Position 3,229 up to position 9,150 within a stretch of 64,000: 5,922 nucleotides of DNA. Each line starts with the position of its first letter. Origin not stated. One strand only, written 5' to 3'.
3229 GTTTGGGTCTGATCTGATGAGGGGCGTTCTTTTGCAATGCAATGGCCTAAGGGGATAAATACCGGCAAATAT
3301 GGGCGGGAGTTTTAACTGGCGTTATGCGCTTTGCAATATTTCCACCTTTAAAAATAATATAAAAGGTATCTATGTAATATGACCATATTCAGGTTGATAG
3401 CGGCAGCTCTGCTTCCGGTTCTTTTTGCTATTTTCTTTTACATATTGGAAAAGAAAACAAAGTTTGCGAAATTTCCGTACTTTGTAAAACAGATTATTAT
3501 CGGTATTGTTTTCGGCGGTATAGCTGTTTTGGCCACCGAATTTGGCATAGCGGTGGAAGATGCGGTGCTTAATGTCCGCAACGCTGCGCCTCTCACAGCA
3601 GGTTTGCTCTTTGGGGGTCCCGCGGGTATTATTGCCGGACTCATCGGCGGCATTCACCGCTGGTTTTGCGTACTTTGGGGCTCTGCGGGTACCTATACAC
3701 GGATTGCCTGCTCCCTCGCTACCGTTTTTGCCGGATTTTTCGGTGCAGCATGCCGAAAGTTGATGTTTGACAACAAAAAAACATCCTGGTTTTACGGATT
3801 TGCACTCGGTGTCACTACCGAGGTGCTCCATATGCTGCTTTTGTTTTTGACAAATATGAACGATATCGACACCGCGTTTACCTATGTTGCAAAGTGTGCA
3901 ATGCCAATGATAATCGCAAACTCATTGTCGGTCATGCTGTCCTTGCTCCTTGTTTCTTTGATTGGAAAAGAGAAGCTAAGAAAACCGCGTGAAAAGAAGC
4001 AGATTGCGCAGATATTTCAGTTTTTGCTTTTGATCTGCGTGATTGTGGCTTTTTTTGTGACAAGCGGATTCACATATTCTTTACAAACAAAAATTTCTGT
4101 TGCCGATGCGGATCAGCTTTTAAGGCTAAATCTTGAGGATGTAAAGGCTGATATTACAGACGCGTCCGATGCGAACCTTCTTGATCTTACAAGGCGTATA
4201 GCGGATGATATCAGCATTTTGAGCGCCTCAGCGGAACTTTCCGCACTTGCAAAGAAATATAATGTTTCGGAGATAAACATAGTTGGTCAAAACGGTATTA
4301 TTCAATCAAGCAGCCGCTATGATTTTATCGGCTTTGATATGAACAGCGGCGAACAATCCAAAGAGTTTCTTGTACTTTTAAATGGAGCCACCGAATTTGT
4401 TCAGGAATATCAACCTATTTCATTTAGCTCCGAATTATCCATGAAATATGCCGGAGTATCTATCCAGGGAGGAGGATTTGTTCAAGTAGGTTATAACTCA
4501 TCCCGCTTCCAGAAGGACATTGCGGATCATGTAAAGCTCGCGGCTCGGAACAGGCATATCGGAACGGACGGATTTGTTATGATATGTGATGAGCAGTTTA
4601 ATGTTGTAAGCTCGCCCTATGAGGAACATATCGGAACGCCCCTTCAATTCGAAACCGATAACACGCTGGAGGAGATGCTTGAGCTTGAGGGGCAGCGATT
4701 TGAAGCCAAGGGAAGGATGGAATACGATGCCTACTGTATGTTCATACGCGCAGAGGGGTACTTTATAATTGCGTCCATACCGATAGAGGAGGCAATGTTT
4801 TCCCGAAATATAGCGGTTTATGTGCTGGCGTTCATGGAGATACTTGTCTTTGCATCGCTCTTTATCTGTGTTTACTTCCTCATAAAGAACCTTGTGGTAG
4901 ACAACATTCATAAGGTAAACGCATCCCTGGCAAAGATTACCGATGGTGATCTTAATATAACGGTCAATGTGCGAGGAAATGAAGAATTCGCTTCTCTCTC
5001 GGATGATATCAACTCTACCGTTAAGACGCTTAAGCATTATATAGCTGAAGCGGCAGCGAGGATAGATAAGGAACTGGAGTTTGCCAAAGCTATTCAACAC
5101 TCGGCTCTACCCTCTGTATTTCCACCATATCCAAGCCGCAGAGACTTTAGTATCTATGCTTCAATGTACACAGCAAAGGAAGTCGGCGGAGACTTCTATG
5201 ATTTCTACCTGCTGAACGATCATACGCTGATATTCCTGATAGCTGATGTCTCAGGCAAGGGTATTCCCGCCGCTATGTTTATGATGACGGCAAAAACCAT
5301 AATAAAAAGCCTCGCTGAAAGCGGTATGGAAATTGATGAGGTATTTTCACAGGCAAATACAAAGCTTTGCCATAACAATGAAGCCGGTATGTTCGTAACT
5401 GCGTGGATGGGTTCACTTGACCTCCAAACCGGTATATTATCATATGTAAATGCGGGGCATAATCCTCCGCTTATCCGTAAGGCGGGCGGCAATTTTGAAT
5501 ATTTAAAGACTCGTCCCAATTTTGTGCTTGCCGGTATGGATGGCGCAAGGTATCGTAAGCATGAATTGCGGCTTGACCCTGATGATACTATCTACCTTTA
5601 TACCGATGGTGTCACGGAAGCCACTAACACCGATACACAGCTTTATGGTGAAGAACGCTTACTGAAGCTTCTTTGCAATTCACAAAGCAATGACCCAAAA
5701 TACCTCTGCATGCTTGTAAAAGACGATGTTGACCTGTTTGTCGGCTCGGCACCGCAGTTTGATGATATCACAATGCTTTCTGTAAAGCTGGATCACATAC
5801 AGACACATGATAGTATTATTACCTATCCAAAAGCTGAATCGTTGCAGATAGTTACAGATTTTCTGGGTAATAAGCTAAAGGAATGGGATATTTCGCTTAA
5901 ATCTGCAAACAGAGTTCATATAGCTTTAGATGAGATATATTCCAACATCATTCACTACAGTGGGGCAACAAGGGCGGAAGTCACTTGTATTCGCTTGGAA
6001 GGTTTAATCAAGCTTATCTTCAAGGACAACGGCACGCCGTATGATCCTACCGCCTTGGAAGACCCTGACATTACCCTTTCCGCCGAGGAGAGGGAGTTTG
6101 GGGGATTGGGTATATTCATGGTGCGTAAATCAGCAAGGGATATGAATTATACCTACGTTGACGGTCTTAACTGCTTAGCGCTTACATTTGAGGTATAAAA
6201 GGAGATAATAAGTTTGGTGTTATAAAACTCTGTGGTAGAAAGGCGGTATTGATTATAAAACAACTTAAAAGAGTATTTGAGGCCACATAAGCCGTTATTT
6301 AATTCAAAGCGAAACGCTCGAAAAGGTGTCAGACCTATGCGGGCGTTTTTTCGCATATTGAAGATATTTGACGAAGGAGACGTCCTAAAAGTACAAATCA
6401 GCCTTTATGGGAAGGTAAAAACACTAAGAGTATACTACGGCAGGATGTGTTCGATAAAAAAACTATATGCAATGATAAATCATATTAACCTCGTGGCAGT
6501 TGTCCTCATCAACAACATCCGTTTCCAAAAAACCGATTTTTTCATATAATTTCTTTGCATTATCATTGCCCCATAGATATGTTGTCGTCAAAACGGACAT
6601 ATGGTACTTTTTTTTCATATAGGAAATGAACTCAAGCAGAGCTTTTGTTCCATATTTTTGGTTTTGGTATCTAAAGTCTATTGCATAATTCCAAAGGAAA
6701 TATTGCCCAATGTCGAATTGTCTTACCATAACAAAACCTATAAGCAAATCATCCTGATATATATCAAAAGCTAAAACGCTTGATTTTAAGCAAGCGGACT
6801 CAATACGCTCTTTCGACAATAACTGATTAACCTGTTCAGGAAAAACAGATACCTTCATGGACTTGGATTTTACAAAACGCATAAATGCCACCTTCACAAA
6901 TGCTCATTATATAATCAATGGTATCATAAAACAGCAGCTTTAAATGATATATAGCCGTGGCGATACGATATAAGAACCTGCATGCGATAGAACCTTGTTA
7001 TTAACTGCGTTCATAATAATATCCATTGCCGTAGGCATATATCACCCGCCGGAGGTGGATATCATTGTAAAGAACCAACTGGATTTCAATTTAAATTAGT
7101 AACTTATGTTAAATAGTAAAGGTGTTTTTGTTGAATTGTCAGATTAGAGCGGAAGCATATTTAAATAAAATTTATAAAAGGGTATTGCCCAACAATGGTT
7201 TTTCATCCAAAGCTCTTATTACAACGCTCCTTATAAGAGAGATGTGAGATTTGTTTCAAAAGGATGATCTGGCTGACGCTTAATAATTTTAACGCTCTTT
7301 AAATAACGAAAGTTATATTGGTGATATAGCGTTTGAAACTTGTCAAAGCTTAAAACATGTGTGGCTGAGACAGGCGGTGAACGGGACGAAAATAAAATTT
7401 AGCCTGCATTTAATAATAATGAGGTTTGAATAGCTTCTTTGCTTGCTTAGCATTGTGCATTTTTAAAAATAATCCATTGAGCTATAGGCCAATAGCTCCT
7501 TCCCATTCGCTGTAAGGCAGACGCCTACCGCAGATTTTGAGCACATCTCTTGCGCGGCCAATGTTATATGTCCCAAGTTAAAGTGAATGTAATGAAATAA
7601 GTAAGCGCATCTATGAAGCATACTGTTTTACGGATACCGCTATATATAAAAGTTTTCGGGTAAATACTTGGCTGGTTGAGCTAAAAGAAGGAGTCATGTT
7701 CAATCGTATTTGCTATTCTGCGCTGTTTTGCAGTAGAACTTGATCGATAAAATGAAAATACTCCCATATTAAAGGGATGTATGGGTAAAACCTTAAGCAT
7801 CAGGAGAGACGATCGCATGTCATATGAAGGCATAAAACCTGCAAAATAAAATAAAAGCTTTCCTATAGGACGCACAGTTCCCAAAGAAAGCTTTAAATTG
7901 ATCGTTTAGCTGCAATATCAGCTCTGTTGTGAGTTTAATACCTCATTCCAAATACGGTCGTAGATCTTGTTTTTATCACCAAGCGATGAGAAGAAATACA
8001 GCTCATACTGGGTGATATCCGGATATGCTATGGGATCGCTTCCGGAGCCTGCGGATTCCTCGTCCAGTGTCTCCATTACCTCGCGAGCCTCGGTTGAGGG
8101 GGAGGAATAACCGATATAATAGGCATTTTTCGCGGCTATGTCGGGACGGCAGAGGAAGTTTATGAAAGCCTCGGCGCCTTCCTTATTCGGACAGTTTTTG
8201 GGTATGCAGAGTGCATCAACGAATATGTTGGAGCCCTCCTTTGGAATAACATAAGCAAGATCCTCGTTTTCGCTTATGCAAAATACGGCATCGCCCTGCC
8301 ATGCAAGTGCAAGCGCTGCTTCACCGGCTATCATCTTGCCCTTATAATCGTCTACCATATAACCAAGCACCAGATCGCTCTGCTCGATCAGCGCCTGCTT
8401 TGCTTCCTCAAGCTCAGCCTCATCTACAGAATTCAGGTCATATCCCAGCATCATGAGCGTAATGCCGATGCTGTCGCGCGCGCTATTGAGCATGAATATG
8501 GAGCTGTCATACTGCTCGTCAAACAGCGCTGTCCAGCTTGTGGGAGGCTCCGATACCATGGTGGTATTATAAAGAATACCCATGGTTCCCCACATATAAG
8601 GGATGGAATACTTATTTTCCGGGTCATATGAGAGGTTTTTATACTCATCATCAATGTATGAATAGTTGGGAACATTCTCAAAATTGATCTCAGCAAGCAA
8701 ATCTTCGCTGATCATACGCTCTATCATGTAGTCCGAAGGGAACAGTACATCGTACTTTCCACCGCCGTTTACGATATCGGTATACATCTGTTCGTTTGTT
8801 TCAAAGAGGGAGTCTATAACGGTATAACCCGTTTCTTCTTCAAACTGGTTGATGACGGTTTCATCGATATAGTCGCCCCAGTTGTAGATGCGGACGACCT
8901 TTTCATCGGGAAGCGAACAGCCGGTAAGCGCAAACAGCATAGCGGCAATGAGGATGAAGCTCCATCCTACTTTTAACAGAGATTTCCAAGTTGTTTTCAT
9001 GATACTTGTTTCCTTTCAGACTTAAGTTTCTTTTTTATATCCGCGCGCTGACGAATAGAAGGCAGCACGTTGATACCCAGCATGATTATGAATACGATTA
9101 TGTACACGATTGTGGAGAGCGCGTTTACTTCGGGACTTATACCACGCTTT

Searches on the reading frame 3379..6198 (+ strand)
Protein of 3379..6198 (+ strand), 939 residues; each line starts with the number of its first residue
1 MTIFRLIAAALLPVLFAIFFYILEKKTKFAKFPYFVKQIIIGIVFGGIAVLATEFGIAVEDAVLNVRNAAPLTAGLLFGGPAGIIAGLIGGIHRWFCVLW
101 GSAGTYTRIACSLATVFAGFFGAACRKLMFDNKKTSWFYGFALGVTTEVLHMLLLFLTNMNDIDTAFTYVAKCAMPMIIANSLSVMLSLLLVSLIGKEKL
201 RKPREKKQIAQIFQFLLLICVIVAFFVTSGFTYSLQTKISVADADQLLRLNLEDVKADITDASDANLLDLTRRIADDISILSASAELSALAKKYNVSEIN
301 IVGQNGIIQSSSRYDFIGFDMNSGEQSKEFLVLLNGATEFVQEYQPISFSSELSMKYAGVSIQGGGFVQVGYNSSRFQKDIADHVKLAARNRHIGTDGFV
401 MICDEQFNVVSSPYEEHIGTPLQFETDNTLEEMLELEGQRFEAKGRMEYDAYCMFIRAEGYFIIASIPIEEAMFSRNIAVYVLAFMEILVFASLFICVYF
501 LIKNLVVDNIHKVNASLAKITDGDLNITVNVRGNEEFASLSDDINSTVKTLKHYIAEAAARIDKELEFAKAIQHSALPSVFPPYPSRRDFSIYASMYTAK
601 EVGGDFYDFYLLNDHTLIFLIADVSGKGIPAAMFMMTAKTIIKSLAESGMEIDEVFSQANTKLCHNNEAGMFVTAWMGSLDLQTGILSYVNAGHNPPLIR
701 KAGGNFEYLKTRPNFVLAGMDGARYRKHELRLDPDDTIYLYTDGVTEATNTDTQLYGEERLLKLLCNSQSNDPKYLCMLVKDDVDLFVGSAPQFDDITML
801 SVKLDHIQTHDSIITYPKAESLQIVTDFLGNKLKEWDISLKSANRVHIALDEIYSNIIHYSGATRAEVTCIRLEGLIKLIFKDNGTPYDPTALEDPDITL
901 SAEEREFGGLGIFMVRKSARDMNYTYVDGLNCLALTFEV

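Call 59: search_protein_families(library=pfam, max_evalue=0.00001, proteins=[window:3379-6198:+])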
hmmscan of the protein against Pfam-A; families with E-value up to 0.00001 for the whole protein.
window:3379-6198:+ (939 aa): 3 families
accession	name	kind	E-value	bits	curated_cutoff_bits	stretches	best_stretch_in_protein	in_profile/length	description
PF07228.17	SpoIIE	-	8.1e-52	176.4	25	1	614-804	2-191/192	Stage II sporulation protein E (SpoIIE)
PF07694.17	5TM-5TMR_LYT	-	5.2e-29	101.4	24.6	1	35-193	15-167/169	5TMR of 5TMR-LYT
PF13581.12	HATPase_c_2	-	1.2e-10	41.9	27.4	1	819-936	5-126/127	Histidine kinase-like ATPase domain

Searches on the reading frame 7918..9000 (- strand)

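Call 59: search_protein_families(library=pfam, max_evalue=0.00001, proteins=[window:7918-9000:-])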
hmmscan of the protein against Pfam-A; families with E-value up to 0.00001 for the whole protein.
window:7918-9000:- (360 aa): 4 families
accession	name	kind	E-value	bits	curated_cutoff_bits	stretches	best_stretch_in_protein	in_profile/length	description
PF13416.11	SBP_bac_8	-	3.4e-33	116.1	27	1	49-307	2-267/279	Bacterial extracellular solute-binding protein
PF13343.11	SBP_bac_6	-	1.9e-27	96.7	24.6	1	88-313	16-229/245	Bacterial extracellular solute-binding protein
PF01547.30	SBP_bac_1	-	2.5e-17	64.3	26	1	45-287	10-304/307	Bacterial extracellular solute-binding protein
PF13531.11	SBP_bac_11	-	3.7e-08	33.9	25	1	49-286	16-215/227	Bacterial extracellular solute-binding protein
